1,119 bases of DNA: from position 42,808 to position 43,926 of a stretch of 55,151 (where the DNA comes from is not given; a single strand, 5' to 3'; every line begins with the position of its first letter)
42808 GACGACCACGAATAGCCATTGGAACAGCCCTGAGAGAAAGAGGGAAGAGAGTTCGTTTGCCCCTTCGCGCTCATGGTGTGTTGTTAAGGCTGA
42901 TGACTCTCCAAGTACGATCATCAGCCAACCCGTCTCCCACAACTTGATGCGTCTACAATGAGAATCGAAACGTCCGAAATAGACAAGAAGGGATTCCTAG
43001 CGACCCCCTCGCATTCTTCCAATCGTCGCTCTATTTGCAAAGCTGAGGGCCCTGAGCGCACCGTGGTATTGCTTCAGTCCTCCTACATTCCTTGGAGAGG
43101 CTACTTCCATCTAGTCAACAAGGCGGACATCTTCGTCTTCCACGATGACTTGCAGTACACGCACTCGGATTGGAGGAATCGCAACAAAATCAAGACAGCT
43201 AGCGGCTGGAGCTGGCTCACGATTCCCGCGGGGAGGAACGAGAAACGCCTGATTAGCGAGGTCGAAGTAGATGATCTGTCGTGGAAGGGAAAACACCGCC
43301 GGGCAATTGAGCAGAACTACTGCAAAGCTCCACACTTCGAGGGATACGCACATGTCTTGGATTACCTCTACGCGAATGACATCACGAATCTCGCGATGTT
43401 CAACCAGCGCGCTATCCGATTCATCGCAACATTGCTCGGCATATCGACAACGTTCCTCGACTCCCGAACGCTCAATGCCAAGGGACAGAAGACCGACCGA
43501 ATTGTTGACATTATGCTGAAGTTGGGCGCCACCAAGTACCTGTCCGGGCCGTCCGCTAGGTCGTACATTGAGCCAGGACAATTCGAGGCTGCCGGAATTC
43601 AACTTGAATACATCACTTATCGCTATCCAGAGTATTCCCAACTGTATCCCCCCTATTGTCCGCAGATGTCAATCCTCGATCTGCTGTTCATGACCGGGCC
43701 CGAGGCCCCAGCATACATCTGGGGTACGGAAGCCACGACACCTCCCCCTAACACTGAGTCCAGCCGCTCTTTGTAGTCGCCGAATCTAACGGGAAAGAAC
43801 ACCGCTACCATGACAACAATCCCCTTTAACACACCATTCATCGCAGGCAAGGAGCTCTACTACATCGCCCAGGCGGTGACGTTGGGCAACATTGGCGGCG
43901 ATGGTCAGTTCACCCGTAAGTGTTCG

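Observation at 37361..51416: Arn-like lipid-carrier pathway apparently rebuilt on a dTDP-6-deoxyhexose scaffold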

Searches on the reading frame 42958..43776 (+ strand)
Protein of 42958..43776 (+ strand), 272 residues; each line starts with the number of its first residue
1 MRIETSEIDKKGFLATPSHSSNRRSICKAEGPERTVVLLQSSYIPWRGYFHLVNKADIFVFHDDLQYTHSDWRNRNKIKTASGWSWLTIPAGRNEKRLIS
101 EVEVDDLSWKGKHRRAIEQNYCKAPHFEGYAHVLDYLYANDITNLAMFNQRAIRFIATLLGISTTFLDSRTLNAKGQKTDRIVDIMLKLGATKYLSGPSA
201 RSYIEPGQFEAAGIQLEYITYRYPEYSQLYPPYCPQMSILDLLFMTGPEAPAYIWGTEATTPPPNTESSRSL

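Call 3: search_protein_families(library=pfam, proteins=[window:42958-43776:+], max_evalue=0.01)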
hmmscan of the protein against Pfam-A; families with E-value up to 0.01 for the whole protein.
window:42958-43776:+ (272 aa): 1 family
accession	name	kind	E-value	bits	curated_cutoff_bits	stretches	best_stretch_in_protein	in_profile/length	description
PF08889.16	WbqC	-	6.1e-75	252.2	21.3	1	40-251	1-216/218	WbqC-like protein family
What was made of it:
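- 42958..43776 (+): WbqC-family protein; biochemical function unknown. PF08889 at 252 bits (call 3).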

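Call 5: search_protein_families(library=ncbifam, proteins=[window:42958-43776:+], max_evalue=0.001)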
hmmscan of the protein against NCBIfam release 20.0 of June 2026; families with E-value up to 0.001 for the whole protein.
window:42958-43776:+ (272 aa): 0 families

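Call 25: search_solved_structures(query=window:42958-43776:+, max_evalue=1)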
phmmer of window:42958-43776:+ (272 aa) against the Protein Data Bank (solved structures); distinct sequences matched with E-value up to 1: 0.

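Call 78: search_dna_similar(query=window:42958-43776:+, collection=plasmids, mode=protein, max_rows=15)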
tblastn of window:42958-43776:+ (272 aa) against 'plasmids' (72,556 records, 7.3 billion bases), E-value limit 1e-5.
Records with a match: 81; places in all: 82; records where one place covers at least 80% of the query: 40.
Best place of each record, by identity: <60% 81.
By first word of the organism name: Bacillus 28; Rhizobium 16; Aliiroseovarius 8; Streptomyces 6; Azospirillum 3; Neorhizobium 3; Ralstonia 2; Cupriavidus 2; Peteryoungia 1; Solidesulfovibrio 1; and 11 more.
By predicted mobility (MOB-suite, as given by PLSDB): non-mobilizable 67; conjugative 9; mobilizable 5.
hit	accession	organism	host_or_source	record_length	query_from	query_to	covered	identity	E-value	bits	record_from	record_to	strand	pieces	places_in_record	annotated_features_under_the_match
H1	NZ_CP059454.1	Azospirillum brasilense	Prokaryotes,soil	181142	20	253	86%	39.9%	3e-47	175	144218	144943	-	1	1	WbqC family protein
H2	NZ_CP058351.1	Peteryoungia desertarenae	Pure culture,Saline Desert Soil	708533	8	254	91%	37.8%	2e-43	164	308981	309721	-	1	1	WbqC family protein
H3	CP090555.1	Neorhizobium galegae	Galega,Cell culture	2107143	20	254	86%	38.9%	5e-46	171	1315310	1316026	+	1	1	WbqC family protein | hypothetical protein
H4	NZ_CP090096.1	Neorhizobium galegae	Galega,Cell culture,Plant nodule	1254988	20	254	86%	38.5%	2e-46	172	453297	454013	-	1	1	record has no annotation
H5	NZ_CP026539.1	Solidesulfovibrio carbinolicus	-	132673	36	254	81%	41.2%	2e-48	179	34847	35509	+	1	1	WbqC family protein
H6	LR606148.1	Rhizobium sp. Q54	paddy soil contaminated with arsenic ...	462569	34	254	81%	40.4%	2e-49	181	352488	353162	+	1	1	WbqC-like protein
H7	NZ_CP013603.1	Rhizobium sp. N731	Phaseolus vulgaris,Whole ...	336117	32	254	82%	36.8%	9e-42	159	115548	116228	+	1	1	WbqC family protein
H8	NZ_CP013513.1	Rhizobium sp. N1314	Phaseolus vulgaris,Whole ...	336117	32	254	82%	36.8%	9e-42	159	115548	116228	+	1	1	WbqC family protein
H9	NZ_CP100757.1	Natrinema gelatinilyticum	marine sediment,sediment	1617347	30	252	82%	36.6%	7e-45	168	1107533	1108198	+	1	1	record has no annotation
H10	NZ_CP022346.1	Bacillus thuringiensis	soil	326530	23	249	83%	35.3%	2e-37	147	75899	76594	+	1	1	WbqC family protein | GNAT family N-acetyltransferase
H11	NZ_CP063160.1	Bacillus cereus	-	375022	23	249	83%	34.9%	3e-37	146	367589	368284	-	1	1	WbqC family protein | GNAT family N-acetyltransferase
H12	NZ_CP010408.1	Streptomyces vietnamensis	soil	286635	35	250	79%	36.4%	1e-30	127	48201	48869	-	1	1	WbqC family protein | UDP-galactopyranose mutase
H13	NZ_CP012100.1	Bacillus thuringiensis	whole organism,soil sample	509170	40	254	79%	36.1%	2e-36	144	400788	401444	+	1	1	WbqC family protein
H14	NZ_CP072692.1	Bacillus thuringiensis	whole organism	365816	40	249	77%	36.9%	4e-37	146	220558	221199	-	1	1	WbqC family protein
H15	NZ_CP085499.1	Bacillus cereus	coffee,cell culture,root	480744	40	249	77%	36.9%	6e-37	145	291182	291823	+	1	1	WbqC family protein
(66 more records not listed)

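Call 79: get_annotated_region(hit=H1, flank=7000)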
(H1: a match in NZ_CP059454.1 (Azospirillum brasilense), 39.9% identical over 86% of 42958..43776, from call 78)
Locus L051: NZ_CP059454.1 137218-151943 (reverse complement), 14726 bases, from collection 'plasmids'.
description: Azospirillum brasilense strain 2020WEIHUA_K plasmid unnamed5, complete sequence
organism: Azospirillum brasilense (NCBI taxid 192)
taxonomy: Bacteria; Pseudomonadota; Alphaproteobacteria; Rhodospirillales; Azospirillaceae; Azospirillum; Azospirillum brasilense
host: -; source: Prokaryotes,soil; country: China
typing (MOB-suite, as given by PLSDB): non-mobilizable; replicon rep_cluster_771
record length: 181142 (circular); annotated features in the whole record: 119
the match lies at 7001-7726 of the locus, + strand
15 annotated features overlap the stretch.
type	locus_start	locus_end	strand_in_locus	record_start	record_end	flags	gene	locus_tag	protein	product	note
CDS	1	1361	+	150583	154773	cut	-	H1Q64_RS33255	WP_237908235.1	glycosyltransferase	-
CDS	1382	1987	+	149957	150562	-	-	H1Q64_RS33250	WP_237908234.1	class I SAM-dependent methyltransferase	-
CDS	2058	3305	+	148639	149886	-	-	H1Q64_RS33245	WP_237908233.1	glycosyltransferase family 4 protein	-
CDS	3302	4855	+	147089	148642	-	-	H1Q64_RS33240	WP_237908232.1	class I SAM-dependent methyltransferase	-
CDS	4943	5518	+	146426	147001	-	gmhA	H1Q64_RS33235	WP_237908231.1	D-sedoheptulose 7-phosphate isomerase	GO:0009244 - lipopolysaccharide core region biosynthetic process [Evidence IEA]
CDS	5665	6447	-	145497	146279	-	-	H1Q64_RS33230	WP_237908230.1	class I SAM-dependent methyltransferase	-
CDS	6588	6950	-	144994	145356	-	-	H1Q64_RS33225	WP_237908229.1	EamA family transporter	-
CDS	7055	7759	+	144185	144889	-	-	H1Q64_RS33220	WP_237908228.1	WbqC family protein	-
CDS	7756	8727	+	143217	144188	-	-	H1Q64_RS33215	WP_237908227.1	glycosyltransferase family 2 protein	-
CDS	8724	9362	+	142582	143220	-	-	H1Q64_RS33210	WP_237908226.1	class I SAM-dependent methyltransferase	-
CDS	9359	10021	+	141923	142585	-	-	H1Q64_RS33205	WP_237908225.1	acetyltransferase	-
CDS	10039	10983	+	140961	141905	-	-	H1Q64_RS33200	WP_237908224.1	hypothetical protein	-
CDS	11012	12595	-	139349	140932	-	-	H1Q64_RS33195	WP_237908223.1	hypothetical protein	-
CDS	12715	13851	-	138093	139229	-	rffA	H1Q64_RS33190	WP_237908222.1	dTDP-4-amino-4,6-dideoxygalactose transaminase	GO:0009246 - enterobacterial common antigen biosynthetic process [Evidence IEA]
CDS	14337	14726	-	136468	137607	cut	-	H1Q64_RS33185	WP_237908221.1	NAD(P)/FAD-dependent oxidoreductase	-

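Call 80: get_annotated_region(hit=H5, flank=7000)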
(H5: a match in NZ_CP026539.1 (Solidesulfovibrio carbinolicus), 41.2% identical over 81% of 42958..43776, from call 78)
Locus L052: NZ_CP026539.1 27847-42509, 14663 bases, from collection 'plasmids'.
description: Solidesulfovibrio carbinolicus strain DSM 3852 plasmid pDCAR1, complete sequence
organism: Solidesulfovibrio carbinolicus (NCBI taxid 296842)
taxonomy: Bacteria; Thermodesulfobacteriota; Desulfovibrionia; Desulfovibrionales; Desulfovibrionaceae; Solidesulfovibrio; Solidesulfovibrio carbinolicus
host: -; source: -; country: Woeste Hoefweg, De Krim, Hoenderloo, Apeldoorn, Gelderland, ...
typing (MOB-suite, as given by PLSDB): non-mobilizable
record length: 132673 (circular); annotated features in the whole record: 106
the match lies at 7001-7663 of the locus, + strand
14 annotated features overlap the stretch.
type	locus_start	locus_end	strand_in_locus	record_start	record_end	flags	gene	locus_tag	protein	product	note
CDS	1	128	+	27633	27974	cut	-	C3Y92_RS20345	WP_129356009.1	ATP-binding cassette domain-containing protein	-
CDS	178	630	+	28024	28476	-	-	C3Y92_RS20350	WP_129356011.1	ABC transporter ATP-binding protein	-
CDS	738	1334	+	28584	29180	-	-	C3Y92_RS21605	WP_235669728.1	DUF6444 domain-containing protein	-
CDS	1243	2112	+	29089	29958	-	-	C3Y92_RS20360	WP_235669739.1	IS66 family transposase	-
CDS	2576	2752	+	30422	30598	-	-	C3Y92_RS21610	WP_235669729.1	transposase family protein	-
CDS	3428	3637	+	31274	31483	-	-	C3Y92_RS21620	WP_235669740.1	transposase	-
CDS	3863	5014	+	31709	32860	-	-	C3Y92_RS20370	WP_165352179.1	DegT/DnrJ/EryC1/StrS family aminotransferase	-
CDS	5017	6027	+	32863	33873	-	-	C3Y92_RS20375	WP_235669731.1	radical SAM protein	-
CDS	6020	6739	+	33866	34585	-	-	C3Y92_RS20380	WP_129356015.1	class I SAM-dependent methyltransferase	-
CDS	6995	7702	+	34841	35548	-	-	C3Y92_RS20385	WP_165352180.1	WbqC family protein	-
CDS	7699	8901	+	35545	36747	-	-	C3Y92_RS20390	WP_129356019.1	hypothetical protein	-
CDS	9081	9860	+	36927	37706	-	-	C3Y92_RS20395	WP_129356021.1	class I SAM-dependent methyltransferase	GO:0032259 - methylation [Evidence IEA]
CDS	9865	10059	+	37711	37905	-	-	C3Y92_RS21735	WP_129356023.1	transposase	-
CDS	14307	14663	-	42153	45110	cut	-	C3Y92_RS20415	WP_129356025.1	Tn3 family transposase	-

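Call 81: get_annotated_region(hit=H10, flank=7000)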
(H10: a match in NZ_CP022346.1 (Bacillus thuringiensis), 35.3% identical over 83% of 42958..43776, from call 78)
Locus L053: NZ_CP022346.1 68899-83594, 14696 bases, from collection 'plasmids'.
description: Bacillus thuringiensis strain c25 plasmid unnamed1, complete sequence
organism: Bacillus thuringiensis (NCBI taxid 1428)
taxonomy: Bacteria; Bacillota; Bacilli; Bacillales; Bacillaceae; Bacillus; Bacillus thuringiensis
host: -; source: soil; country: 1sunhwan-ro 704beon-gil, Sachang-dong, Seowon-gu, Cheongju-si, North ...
typing (MOB-suite, as given by PLSDB): non-mobilizable; replicon rep_cluster_125; mating-pair formation MPF_T
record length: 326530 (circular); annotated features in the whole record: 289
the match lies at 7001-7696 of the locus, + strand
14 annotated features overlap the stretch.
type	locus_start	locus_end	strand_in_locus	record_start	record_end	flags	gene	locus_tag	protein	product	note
CDS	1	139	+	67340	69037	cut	-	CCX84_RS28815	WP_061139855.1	hypothetical protein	-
CDS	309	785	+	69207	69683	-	-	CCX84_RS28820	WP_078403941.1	GNAT family N-acetyltransferase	-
CDS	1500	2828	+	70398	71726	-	-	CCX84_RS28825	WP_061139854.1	nucleotide sugar dehydrogenase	GO:0000271 - polysaccharide biosynthetic process [Evidence IEA]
CDS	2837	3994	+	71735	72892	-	-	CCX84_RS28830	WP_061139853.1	DegT/DnrJ/EryC1/StrS family aminotransferase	-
CDS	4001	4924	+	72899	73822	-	-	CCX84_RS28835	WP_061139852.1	NAD-dependent epimerase/dehydratase family protein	-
CDS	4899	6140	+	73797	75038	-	-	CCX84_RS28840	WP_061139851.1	DegT/DnrJ/EryC1/StrS aminotransferase family protein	-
CDS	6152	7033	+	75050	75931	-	-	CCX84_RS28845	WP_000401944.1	GNAT family N-acetyltransferase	-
CDS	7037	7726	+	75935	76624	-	-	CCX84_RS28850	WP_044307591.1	WbqC family protein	-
CDS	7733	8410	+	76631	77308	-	-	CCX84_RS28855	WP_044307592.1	PIG-L family deacetylase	-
CDS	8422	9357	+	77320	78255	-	-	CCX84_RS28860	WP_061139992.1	TIM barrel protein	-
CDS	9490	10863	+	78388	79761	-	-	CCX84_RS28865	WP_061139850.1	M28 family metallopeptidase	-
CDS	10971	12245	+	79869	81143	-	-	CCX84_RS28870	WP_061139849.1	MFS transporter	GO:0055085 - transmembrane transport [Evidence IEA]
CDS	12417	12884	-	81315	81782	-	-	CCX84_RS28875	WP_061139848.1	RsfA family transcriptional regulator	-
CDS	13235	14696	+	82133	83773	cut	-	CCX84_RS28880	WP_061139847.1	S8 family peptidase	GO:0006508 - proteolysis [Evidence IEA]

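Call 83: search_protein_families(library=pfam, proteins=[L051:11012-12595:-, L051:7756-8727:+, L051:6588-6950:-, L051:10039-10983:+, L051:9359-10021:+, L052:7699-8901:+], max_evalue=0.01)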
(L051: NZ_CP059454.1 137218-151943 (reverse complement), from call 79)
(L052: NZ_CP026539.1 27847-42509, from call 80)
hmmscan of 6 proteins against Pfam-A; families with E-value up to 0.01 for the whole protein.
L051:11012-12595:- (527 aa): 0 families

L051:7756-8727:+ (323 aa): 2 families
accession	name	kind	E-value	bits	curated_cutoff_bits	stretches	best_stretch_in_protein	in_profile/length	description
PF00535.33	Glycos_transf_2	-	1.4e-19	71.1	23.3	1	4-165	1-165/168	Glycosyl transferase family 2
PF12804.13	NTP_transf_3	-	0.0024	18.5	27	1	17-145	24-146/160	MobA-like NTP transferase domain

L051:6588-6950:- (120 aa): 1 family
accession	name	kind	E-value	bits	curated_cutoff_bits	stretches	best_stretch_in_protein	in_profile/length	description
PF00892.27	EamA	-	1.7e-07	32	28.2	1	45-116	63-133/135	EamA-like transporter family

L051:10039-10983:+ (314 aa): 0 families

L051:9359-10021:+ (220 aa): 3 families
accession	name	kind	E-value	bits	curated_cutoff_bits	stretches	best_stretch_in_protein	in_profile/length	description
PF00132.30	Hexapep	-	6.2e-18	64.1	27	3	106-139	3-36/36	Bacterial transferase hexapeptide (six repeats)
PF14602.12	Hexapep_2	-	5.4e-07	29.7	27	1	159-192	2-33/34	Hexapeptide repeat of succinyl-transferase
PF25084.1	LbH_EIF2B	-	1.1e-05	25.8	54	1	112-177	11-97/105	EIF2B subunit epsilon LbH domain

L052:7699-8901:+ (400 aa): 1 family
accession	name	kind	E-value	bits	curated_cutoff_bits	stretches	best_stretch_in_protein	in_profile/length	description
PF13439.12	Glyco_transf_4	-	0.0052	17.3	28.5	1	17-117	7-107/170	Glycosyltransferase Family 4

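Call 86: get_annotated_region(hit=H2, flank=8000)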
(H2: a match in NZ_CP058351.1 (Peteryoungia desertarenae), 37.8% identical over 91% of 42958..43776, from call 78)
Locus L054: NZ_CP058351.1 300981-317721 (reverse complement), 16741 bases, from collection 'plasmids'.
description: Peteryoungia desertarenae strain ADMK78 plasmid pPRADMK78_01
organism: Peteryoungia desertarenae (NCBI taxid 1813451)
taxonomy: Bacteria; Pseudomonadota; Alphaproteobacteria; Hyphomicrobiales; Rhizobiaceae; Peteryoungia; Peteryoungia desertarenae
host: -; source: Pure culture,Saline Desert Soil; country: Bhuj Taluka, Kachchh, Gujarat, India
typing (MOB-suite, as given by PLSDB): non-mobilizable
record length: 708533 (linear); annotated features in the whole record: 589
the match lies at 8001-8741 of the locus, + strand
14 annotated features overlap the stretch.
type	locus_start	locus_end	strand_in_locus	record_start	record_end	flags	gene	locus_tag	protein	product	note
CDS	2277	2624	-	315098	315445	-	tnpB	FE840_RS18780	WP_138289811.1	IS66 family insertion sequence element accessory protein TnpB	-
CDS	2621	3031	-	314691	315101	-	-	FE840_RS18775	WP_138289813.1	transposase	GO:0006313 - DNA transposition [Evidence IEA]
CDS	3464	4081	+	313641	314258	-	-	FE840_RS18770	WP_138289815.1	class I SAM-dependent methyltransferase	-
CDS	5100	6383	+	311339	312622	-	-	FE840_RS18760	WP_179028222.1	IS110 family transposase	-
CDS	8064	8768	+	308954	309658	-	-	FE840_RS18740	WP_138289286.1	WbqC family protein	-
CDS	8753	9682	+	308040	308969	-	-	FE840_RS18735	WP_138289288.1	glycosyltransferase family 2 protein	-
CDS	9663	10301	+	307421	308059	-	-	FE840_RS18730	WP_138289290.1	class I SAM-dependent methyltransferase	-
CDS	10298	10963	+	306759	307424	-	-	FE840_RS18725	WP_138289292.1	acetyltransferase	-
CDS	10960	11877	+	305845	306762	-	-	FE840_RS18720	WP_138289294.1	hypothetical protein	-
CDS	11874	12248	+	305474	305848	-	-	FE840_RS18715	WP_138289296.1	EamA family transporter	-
CDS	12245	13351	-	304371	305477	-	-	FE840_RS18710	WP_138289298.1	glycosyltransferase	-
CDS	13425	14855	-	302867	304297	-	-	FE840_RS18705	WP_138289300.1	mannose-1-phosphate guanylyltransferase/mannose-6-phosphate isomerase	GO:0009103 - lipopolysaccharide biosynthetic process [Evidence IEA]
CDS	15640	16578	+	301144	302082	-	-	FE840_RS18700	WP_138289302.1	hypothetical protein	-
CDS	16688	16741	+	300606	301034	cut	-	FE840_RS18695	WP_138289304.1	hypothetical protein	-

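Call 87: get_annotated_region(hit=H6, flank=8000)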
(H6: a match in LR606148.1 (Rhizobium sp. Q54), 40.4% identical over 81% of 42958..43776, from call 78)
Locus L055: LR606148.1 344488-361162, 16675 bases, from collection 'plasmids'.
description: Rhizobium sp. Q54 genome assembly, plasmid: 5
organism: Rhizobium sp. Q54 (NCBI taxid 1335060)
taxonomy: Bacteria; Pseudomonadota; Alphaproteobacteria; Hyphomicrobiales; Rhizobiaceae; Rhizobium; Rhizobium sp. Q54
host: -; source: paddy soil contaminated with arsenic due to geogenic reasons; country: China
typing (MOB-suite, as given by PLSDB): conjugative; relaxase MOBQ; mating-pair formation MPF_T
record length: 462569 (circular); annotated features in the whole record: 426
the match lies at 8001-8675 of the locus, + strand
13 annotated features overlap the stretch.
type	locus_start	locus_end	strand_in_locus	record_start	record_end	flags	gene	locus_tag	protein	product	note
CDS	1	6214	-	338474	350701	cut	-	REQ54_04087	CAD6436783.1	hypothetical protein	-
CDS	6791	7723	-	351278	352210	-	-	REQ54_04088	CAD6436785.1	HEPN domain-containing protein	-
CDS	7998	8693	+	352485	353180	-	-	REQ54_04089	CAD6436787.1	WbqC-like protein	-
CDS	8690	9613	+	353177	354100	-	-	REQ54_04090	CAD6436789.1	glycosyltransferase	-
CDS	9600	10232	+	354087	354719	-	-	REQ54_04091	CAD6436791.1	class I SAM-dependent methyltransferase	-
CDS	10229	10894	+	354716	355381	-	-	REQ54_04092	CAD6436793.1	transferase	-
CDS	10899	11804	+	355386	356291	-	-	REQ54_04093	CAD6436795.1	glucosyl hydrolase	-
CDS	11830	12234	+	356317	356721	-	-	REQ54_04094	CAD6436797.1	GtrA family protein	-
CDS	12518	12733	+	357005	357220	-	-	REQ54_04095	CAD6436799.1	hypothetical protein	-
CDS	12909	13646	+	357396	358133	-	-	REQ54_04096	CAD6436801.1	class I SAM-dependent methyltransferase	-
CDS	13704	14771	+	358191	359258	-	rfbB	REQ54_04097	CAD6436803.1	dTDP-glucose 4,6-dehydratase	-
CDS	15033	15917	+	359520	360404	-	-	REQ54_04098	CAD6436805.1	glucose-1-phosphate thymidylyltransferase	-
CDS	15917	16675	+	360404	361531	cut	-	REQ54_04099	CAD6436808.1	dTDP-4-amino-4,6-dideoxygalactose transaminase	-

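Call 88: get_annotated_region(hit=H7, flank=8000)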
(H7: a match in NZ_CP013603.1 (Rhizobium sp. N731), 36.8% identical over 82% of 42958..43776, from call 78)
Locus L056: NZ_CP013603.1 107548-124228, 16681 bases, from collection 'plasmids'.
description: Rhizobium sp. N731 plasmid pRspN731b, complete sequence
organism: Rhizobium sp. N731 (NCBI taxid 1703966)
taxonomy: Bacteria; Pseudomonadota; Alphaproteobacteria; Hyphomicrobiales; Rhizobiaceae; Rhizobium; Rhizobium sp. N731
host: -; source: Phaseolus vulgaris,Whole organism,Legume-root nodule,legume-root nodule; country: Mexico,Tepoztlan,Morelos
typing (MOB-suite, as given by PLSDB): non-mobilizable; replicon rep_cluster_841
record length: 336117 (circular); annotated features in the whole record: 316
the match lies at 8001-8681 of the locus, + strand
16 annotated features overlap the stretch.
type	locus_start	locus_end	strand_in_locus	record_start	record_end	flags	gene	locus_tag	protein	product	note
CDS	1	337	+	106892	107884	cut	-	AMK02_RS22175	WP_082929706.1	glycosyltransferase family 2 protein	-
CDS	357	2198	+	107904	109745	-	-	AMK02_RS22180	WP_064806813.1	hypothetical protein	-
CDS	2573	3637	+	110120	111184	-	-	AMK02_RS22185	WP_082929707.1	class I SAM-dependent methyltransferase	-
CDS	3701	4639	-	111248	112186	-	-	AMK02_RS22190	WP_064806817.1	glycosyltransferase family 2 protein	-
CDS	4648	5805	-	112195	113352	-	rffA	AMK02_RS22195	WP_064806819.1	dTDP-4-amino-4,6-dideoxygalactose transaminase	GO:0009246 - enterobacterial common antigen biosynthetic process [Evidence IEA]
CDS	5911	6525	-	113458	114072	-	-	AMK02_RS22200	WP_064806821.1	class I SAM-dependent methyltransferase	-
CDS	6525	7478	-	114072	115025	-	-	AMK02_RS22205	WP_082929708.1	class I SAM-dependent methyltransferase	-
CDS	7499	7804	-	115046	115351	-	-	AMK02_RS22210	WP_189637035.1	EamA family transporter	-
CDS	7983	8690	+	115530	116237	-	-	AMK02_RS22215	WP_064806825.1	WbqC family protein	-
CDS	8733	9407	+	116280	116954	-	-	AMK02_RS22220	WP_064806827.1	class I SAM-dependent methyltransferase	-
CDS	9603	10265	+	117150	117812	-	-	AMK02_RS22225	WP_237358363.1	acetyltransferase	-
CDS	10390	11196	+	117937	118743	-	-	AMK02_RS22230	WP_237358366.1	hypothetical protein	-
CDS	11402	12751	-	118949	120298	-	-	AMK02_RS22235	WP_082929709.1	polysaccharide biosynthesis C-terminal domain-containing protein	-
CDS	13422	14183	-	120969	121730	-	-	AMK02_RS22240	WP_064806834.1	slipin family protein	-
CDS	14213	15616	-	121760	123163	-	-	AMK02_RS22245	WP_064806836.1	nodulation protein NfeD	-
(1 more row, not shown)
